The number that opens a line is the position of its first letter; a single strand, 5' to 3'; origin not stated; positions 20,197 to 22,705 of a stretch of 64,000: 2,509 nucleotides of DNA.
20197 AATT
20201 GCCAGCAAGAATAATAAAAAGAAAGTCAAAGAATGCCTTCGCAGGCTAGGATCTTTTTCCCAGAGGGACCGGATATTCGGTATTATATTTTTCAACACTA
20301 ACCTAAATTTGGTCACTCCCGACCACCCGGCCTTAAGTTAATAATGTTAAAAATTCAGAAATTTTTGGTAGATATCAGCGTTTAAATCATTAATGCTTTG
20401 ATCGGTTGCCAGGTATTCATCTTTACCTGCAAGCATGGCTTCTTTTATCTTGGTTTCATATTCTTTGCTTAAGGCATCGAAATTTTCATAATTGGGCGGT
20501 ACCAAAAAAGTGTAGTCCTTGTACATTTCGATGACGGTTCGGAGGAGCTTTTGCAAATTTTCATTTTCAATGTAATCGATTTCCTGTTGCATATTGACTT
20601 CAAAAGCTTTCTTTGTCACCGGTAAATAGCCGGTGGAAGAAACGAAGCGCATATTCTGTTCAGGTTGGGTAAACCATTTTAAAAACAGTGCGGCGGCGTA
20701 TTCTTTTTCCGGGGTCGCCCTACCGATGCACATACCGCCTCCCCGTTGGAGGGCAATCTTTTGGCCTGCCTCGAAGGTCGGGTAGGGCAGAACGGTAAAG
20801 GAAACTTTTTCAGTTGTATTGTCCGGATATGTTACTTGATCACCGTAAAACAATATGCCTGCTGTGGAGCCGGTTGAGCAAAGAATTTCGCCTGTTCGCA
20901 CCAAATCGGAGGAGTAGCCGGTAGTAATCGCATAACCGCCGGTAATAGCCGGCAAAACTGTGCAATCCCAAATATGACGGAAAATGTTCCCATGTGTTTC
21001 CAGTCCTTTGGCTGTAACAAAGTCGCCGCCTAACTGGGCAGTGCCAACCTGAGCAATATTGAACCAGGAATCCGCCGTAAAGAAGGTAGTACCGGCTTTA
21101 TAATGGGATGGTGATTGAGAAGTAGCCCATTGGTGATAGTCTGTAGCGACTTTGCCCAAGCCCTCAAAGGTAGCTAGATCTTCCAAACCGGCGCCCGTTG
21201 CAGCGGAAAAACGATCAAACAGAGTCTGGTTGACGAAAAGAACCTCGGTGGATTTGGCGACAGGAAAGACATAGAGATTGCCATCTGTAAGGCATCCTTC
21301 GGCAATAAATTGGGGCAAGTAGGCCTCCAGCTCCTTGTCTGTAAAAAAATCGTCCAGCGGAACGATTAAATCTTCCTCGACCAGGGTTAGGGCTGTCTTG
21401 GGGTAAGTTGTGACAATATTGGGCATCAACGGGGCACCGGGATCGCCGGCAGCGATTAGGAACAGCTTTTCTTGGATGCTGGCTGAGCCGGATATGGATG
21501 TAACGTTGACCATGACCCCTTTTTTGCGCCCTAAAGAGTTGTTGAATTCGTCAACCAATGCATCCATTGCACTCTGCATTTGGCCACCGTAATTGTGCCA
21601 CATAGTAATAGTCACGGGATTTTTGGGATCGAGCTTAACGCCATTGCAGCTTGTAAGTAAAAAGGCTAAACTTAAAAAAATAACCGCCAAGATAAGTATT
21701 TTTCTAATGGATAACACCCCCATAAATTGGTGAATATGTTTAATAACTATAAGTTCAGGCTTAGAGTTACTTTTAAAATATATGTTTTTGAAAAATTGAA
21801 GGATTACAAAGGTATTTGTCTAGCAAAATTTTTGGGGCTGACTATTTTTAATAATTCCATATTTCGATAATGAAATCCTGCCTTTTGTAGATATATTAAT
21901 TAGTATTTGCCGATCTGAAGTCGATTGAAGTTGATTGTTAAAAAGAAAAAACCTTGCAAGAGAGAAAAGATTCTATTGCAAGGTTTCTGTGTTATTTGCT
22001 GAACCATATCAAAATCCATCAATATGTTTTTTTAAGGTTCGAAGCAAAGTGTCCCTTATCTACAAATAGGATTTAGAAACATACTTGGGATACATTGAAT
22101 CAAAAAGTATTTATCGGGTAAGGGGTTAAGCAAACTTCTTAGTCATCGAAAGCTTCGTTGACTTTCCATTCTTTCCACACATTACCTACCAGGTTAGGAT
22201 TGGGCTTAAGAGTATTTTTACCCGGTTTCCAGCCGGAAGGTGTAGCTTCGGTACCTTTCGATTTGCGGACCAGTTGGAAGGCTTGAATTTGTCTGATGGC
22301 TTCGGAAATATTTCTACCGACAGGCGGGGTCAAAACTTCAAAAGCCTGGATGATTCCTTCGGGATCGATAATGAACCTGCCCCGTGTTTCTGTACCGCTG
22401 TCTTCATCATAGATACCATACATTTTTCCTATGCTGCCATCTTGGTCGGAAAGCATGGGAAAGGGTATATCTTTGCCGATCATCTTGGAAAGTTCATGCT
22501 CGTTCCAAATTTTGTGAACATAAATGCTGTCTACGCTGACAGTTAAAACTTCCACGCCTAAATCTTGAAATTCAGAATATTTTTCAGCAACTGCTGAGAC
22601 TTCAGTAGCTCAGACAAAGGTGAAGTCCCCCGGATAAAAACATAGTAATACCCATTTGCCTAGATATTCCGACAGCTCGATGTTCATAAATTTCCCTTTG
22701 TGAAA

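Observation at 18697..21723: Solute-binding lipoprotein gene co-transcribed with a membrane-tethered one-component LuxR regulator (SBP-coupled transmembrane transcription factor)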

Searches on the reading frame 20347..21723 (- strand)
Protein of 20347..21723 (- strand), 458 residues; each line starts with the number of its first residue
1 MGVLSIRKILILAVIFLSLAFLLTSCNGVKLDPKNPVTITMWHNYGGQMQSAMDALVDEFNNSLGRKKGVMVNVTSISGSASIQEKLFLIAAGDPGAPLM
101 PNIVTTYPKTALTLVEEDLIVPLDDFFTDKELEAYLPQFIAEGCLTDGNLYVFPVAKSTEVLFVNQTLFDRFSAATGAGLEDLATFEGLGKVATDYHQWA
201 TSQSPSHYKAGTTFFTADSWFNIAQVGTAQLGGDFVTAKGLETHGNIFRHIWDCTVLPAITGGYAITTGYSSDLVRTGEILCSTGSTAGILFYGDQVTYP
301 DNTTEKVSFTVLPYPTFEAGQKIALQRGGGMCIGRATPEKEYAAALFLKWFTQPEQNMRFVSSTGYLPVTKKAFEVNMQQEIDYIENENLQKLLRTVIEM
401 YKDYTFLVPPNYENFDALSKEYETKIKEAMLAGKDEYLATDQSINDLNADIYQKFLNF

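Call 6: search_protein_families(library=pfam, proteins=[window:20347-21723:-], max_evalue=0.01)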
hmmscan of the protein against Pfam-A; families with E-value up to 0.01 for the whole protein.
window:20347-21723:- (458 aa): 2 families
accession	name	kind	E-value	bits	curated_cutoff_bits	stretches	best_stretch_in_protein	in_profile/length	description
PF13416.11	SBP_bac_8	-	1.9e-29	103.8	27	1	55-375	1-267/279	Bacterial extracellular solute-binding protein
PF03358.20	FMN_red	-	0.0061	16.6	24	0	41-102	81-142/152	NADPH-dependent FMN reductase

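Call 7: search_protein_families(library=ncbifam, proteins=[window:20347-21723:-], max_evalue=0.01)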
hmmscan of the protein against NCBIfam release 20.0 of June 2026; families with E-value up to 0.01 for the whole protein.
window:20347-21723:- (458 aa): 2 families
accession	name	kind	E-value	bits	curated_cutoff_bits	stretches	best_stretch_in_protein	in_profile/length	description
NF008211.0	PRK10974.1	equivalog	2.5e-10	39.6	411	2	341-381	322-363/439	sn-glycerol-3-phosphate ABC transporter substrate-binding protein UgpB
NF045826.1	lipo_P68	equivalog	1.8e-09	36.6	200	1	8-169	3-173/669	P68 family surface lipoprotein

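Call 25: search_solved_structures(query=window:20347-21723:-, max_evalue=0.001)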
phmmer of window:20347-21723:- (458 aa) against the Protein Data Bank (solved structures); distinct sequences matched with E-value up to 0.001: 23.
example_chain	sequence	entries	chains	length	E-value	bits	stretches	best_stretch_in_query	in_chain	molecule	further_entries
7c0x_A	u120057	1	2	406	1.2e-07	34.4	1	37-396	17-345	Sugar ABC transporter, periplasmic sugar-binding protein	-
7c0f_A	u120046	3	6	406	1.3e-07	34.3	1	37-396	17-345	Sugar ABC transporter, periplasmic sugar-binding protein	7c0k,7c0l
7c0o_A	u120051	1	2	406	1.3e-07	34.3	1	37-396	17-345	Sugar ABC transporter, periplasmic sugar-binding protein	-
7c0t_A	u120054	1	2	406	1.6e-07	34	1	37-396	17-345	Sugar ABC transporter, periplasmic sugar-binding protein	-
7c14_A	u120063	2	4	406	2.4e-07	33.4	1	37-396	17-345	Sugar ABC transporter, periplasmic sugar-binding protein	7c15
7c0u_A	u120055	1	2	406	3.4e-07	33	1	37-396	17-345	Sugar ABC transporter, periplasmic sugar-binding protein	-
7c0r_A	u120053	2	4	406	3.4e-07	33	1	37-396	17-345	Sugar ABC transporter, periplasmic sugar-binding protein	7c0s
7c0y_A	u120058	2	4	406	4.1e-07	32.7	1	37-396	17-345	Sugar ABC transporter, periplasmic sugar-binding protein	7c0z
4r9f_A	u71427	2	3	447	5.1e-07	32.4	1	6-172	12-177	MBP1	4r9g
7bvt_A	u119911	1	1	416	5.3e-07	32.3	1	34-434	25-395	Hypothetical sugar ABC-transporter sugar binding protein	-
7c0v_A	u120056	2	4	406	7e-07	31.9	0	314-396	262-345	Sugar ABC transporter, periplasmic sugar-binding protein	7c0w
9lff_A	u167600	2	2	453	9e-07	31.6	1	25-381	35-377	SN-glycerol-3-phophate ABC transporter, periplasmic SN-glycerol-3-phosphate-binding protei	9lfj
4aq4_A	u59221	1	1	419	9.1e-07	31.5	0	323-384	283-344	SN-GLYCEROL-3-PHOSPHATE-BINDING PERIPLASMIC PROTEIN UGPB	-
6x84_A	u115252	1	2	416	9.4e-07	31.5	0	323-384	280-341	sn-glycerol-3-phosphate-binding periplasmic protein UgpB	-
7c16_A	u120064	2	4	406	1e-06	31.4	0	323-396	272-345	Sugar ABC transporter, periplasmic sugar-binding protein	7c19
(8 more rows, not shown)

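Call 61: find_homologous_proteins(query=window:20347-21723:-)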
Query window:20347-21723:- (458 aa): 2578 proteins with E <= 0.001 among 8000 candidates; the best 120 are listed.
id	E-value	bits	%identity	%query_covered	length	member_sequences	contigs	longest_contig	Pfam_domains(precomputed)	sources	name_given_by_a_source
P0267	0.0e+0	1042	100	100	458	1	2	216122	PF13416.12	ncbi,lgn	-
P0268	5.4e-248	841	90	90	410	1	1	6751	PF13416.12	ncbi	-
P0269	4.6e-205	700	66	100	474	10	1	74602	PF13416.12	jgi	jgi:multiple sugar transport system substrate-binding protein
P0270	1.8e-203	695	67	96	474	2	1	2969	PF13416.12,PF01547.31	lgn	-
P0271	6.3e-201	686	67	94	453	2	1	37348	PF13416.12,PF01547.31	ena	-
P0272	1.1e-200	686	65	99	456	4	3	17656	PF13416.12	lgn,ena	-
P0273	9.0e-200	683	66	97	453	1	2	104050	PF13416.12,PF01547.31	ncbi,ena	-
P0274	1.9e-199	681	65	97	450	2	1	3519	PF13416.12,PF01547.31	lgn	-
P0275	3.4e-199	681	67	94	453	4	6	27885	PF13416.12,PF01547.31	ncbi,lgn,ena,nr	ncbi:MAG TPA: extracellular solute-binding protein [Firmicutes bacterium]|nr:extracellular solute-bi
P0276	1.3e-198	679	66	94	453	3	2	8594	PF13416.12,PF01547.31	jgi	-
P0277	1.8e-198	678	65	97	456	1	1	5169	PF13416.12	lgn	-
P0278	3.2e-198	677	66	96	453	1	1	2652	PF13416.12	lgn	-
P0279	4.2e-198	677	65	99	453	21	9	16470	PF13416.12,PF01547.31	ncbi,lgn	-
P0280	6.0e-198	677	64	98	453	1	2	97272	PF13416.12,PF01547.31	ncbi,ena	-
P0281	1.0e-196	672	65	98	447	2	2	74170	PF13416.12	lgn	-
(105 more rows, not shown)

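Call 72: predict_structure(alignment_id=A3)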
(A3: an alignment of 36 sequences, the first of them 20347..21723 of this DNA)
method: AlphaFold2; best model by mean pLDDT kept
length: 458 residues; sequences in the alignment: 36
mean_pLDDT: 91.9   pTM: 0.85
mean pLDDT of the five models: 91.9, 91.6, 91.1, 89.4, 88.8
residues with pLDDT >= 90: 351; 70-90: 94; 50-70: 12; < 50: 1
segments of 3 or more residues with pLDDT < 50: none
pLDDT, mean of each block of 10 residues (from residue 1): 70 86 64 96 92 96 97 94 95 97 94 96 95 92 92 94 95 96 98 96 82 94 96 91 95 96 91 91 91 87 92 97 91 98 98 94 89 91 87 93 89 83 96 94 93 93
secondary structure, 60 per line:
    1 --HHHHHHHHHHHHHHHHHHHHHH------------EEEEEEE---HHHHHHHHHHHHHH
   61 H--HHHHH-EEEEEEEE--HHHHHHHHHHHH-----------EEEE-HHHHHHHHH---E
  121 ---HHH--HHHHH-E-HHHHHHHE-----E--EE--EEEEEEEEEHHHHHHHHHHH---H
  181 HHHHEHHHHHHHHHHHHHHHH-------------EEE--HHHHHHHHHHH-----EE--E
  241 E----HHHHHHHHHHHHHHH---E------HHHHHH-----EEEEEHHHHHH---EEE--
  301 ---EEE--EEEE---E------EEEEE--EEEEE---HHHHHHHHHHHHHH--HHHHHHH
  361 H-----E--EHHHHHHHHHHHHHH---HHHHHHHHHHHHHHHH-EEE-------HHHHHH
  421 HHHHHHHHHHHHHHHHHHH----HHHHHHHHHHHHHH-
elements in order: H3-24 E37-43 H47-61 H64-68 E70-77 H80-91 E103-106 H108-116 H129-133 H137-143 E157-165 H166-176 H180-184 H186-201 E215-217 H220-230 H246-260 H271-276 E282-286 H287-292 E296-298 E304-306 E309-312 E323-327 E330-334 H338-351 H354-361 H371-384 H388-403 E405-407 H415-439 H444-457

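Call 74: fold_search(model_id=the predicted structure, library=pdb)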
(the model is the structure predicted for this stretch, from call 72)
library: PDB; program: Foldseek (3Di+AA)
matches with E <= 10: 1428; with E <= 0.001: 873
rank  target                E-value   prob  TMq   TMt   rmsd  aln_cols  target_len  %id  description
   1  7c19_A                7.0e-23  1.00  0.68  0.77   4.8       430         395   20  Crystal structure of a dinucleotide-binding protein (Y224A/Y246A) of ABC transporter endogenously bound to uridylyl-3' (released 2021-03-10)
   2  7c0x_A                1.4e-22  1.00  0.67  0.77   5.6       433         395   20  Crystal structure of a dinucleotide-binding protein (T240A) of ABC transporter endogenously bound to uridylyl-3'-5'-ph (released 2021-03-10)
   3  7c0v_A                1.7e-22  1.00  0.68  0.77   4.7       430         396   20  Crystal structure of a dinucleotide-binding protein (Y224A) of ABC transporter endogenously bound to uridylyl-3'-5'-ph (released 2021-03-10)
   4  7c0y_B                1.9e-22  1.00  0.67  0.76   4.8       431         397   20  Crystal structure of a dinucleotide-binding protein (Y246A) of ABC transporter endogenously bound to uridylyl-3'-5'-ph (released 2021-03-10)
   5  7c0o_A                2.6e-22  1.00  0.67  0.77   4.8       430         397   20  Crystal structure of a dinucleotide-binding protein (Y56F) of ABC transporter endogenously bound to uridylyl-3'-5'-pho (released 2021-03-10)
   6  7c14_A                5.4e-22  1.00  0.67  0.77   5.5       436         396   20  Crystal structure of a dinucleotide-binding protein (Q274A) of ABC transporter endogenously bound to uridylyl-3'-5'-ph (released 2021-03-10)
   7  7c0k_B                5.7e-22  1.00  0.68  0.77   4.7       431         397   21  Crystal structure of a dinucleotide-binding protein of ABC transporter endogenously bound to uridylyl-3'-5'-phospho-gu (released 2021-03-10)
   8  7c0l_A                5.7e-22  1.00  0.67  0.77   4.8       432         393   21  Crystal structure of a dinucleotide-binding protein of ABC transporter endogenously bound to uridylyl-3'-5'-phospho-gu (released 2021-03-10)
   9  7c0u_A                6.4e-22  1.00  0.68  0.77   4.6       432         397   20  Crystal structure of a dinucleotide-binding protein (S127A) of ABC transporter endogenously bound to uridylyl-3'-5'-ph (released 2021-03-10)
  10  7c0t_B                6.4e-22  1.00  0.68  0.77   4.7       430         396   20  Crystal structure of a dinucleotide-binding protein (N81A) of ABC transporter endogenously bound to uridylyl-3'-5'-pho (released 2021-03-10)
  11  7c0f_A                7.9e-22  1.00  0.68  0.78   5.4       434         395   20  Crystal structure of a dinucleotide-binding protein of ABC transporter endogenously bound to uridylyl-3'-5'-phospho-gu (released 2021-03-10)
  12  7c0k_A                8.4e-22  1.00  0.68  0.77   4.8       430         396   20  Crystal structure of a dinucleotide-binding protein of ABC transporter endogenously bound to uridylyl-3'-5'-phospho-gu (released 2021-03-10)
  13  7c0y_A                8.8e-22  1.00  0.67  0.77   4.7       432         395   20  Crystal structure of a dinucleotide-binding protein (Y246A) of ABC transporter endogenously bound to uridylyl-3'-5'-ph (released 2021-03-10)
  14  7c0w_B                8.8e-22  1.00  0.67  0.77   5.3       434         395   20  Crystal structure of a dinucleotide-binding protein (Y224A) of ABC transporter endogenously bound to uridylyl-3'-5'-ph (released 2021-03-10)
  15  7c16_B                8.8e-22  1.00  0.67  0.77   5.6       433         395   20  Crystal structure of a dinucleotide-binding protein (Y224A/Y246A) of ABC transporter endogenously bound to uridylyl-3' (released 2021-03-10)
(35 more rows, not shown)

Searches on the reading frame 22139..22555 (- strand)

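Call 6: search_protein_families(library=pfam, proteins=[window:22139-22555:-], max_evalue=0.01)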
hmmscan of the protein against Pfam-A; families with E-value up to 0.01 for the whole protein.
window:22139-22555:- (138 aa): 3 families
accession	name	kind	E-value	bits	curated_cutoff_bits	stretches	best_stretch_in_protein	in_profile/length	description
PF00578.27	AhpC-TSA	-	6.7e-15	55.6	26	1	2-71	61-123/124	AhpC/TSA family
PF10417.14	1-cysPrx_C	-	1.9e-07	31.3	21.1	1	92-125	1-37/41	C-terminal domain of 1-Cys peroxiredoxin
PF08534.16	Redoxin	-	3.4e-06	27.4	26.6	1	4-82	67-140/148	Redoxin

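Call 7: search_protein_families(library=ncbifam, proteins=[window:22139-22555:-], max_evalue=0.01)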
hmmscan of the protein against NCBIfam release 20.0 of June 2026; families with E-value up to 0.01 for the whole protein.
window:22139-22555:- (138 aa): 7 families
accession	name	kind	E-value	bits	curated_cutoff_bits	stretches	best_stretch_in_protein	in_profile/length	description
NF040737.1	peroxi_PrxU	equivalog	8.9e-75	251.4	270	1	2-133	101-232/233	thioredoxin-dependent peroxiredoxin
TIGR03137.1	AhpC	equivalog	1.2e-29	103.4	272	1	2-125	67-186/187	alkyl hydroperoxide reductase subunit C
NF009669.0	PRK13190.1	equivalog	1.7e-25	89.4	261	1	2-131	64-190/203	putative peroxiredoxin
NF009668.0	PRK13189.1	equivalog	4.4e-19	68.6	211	1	2-121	72-193/224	peroxiredoxin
NF011576.0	PRK15000.1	subfamily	1.4e-18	67.3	301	1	2-125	70-191/200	peroxiredoxin C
NF009670.0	PRK13191.1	equivalog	5.5e-16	58.7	374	1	2-125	69-194/215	putative peroxiredoxin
NF010122.0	PRK13599.1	equivalog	3.2e-11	43.1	456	1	2-109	69-174/220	peroxiredoxin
